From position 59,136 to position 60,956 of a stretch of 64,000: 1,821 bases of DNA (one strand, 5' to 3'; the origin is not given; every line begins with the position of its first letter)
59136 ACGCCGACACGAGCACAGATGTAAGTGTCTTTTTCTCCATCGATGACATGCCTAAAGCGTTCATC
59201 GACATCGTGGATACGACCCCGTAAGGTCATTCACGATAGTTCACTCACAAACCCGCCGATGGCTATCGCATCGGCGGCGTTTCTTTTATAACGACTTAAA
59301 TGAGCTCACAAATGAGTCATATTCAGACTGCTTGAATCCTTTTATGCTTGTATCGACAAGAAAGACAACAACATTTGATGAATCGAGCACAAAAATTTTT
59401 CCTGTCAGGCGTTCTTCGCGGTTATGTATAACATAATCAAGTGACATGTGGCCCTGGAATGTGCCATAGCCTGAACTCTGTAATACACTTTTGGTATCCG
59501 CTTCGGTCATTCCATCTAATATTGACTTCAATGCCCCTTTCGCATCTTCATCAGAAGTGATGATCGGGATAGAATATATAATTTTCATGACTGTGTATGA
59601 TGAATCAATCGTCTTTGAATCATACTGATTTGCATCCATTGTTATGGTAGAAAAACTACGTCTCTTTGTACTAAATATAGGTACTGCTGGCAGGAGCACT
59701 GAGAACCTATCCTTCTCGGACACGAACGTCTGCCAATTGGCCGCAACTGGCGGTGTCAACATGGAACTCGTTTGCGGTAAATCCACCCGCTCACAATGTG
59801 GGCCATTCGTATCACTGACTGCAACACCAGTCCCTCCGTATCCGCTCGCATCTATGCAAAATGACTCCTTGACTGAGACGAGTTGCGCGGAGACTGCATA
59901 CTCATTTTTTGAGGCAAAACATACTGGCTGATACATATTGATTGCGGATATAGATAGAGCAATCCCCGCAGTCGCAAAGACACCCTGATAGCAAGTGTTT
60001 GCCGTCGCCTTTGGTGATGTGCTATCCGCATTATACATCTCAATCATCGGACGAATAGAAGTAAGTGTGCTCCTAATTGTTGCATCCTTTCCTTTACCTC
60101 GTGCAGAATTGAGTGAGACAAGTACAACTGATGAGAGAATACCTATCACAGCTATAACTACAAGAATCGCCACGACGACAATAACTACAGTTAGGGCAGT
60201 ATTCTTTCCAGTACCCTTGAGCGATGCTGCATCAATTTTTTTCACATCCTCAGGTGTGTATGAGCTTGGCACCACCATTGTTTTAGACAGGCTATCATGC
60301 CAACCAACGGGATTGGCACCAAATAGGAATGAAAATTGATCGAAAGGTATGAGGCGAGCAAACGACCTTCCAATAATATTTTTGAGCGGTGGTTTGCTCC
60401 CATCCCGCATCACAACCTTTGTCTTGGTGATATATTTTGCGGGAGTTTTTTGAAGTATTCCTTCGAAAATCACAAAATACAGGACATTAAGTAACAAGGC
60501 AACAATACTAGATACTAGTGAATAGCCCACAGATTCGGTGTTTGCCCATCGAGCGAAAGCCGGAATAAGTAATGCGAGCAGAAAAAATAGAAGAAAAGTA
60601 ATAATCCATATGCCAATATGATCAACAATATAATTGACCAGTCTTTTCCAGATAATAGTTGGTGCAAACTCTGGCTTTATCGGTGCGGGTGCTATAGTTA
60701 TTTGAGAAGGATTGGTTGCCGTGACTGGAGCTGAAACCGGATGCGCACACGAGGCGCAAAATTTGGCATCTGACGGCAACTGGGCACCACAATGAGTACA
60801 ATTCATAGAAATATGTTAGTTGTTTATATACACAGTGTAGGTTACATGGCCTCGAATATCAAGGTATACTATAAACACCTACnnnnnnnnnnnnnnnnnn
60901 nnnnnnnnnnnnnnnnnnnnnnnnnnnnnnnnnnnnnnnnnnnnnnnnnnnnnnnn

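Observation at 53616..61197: Universally conserved ribosomal super-operon split by a 7.6-kb block with an ECF sigma/anti-sigma pair and surface proteins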

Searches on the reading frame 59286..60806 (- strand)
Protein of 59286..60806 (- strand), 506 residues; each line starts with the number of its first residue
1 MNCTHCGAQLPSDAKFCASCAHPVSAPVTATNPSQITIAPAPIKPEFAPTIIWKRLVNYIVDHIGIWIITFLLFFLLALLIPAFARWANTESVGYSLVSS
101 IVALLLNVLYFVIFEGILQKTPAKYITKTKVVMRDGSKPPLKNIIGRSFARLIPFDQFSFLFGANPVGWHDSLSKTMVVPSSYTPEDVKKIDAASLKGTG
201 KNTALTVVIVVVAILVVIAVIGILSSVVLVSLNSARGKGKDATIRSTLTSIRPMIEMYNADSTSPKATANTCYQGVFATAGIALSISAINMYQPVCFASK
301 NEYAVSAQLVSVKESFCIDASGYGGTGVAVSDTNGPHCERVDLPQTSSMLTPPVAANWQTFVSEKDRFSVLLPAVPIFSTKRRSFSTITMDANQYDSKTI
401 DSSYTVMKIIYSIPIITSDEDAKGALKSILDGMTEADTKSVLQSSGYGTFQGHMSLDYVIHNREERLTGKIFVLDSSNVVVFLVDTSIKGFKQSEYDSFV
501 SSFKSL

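Call 3: search_protein_families(library=pfam, proteins=[window:59286-60806:-], max_evalue=0.01)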
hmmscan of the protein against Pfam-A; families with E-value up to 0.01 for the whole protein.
window:59286-60806:- (506 aa): 3 families
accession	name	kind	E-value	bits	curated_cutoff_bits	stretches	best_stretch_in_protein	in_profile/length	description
PF06271.18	RDD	-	5.5e-12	46.6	24.1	1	52-208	4-107/137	RDD family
PF13240.11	Zn_Ribbon_1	-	1.7e-06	28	25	1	3-24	2-23/23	zinc-ribbon domain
PF12773.13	DZR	-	0.0004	20.9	27.3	1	3-25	1-23/45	Double zinc ribbon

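Call 62: search_protein_families(library=ncbifam, proteins=[window:59286-60806:-], max_evalue=0.01)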
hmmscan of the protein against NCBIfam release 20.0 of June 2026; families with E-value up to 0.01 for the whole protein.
window:59286-60806:- (506 aa): 1 family
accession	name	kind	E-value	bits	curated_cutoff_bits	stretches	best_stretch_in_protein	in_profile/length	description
TIGR01710.1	typeII_sec_gspG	equivalog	0.0006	19.9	88.85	1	211-263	5-57/134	type II secretion system major pseudopilin GspG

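Call 67: search_protein_families(library=padloc, proteins=[window:59286-60806:-], max_evalue=0.001)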
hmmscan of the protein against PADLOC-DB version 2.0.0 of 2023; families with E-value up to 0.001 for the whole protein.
window:59286-60806:- (506 aa): 0 families
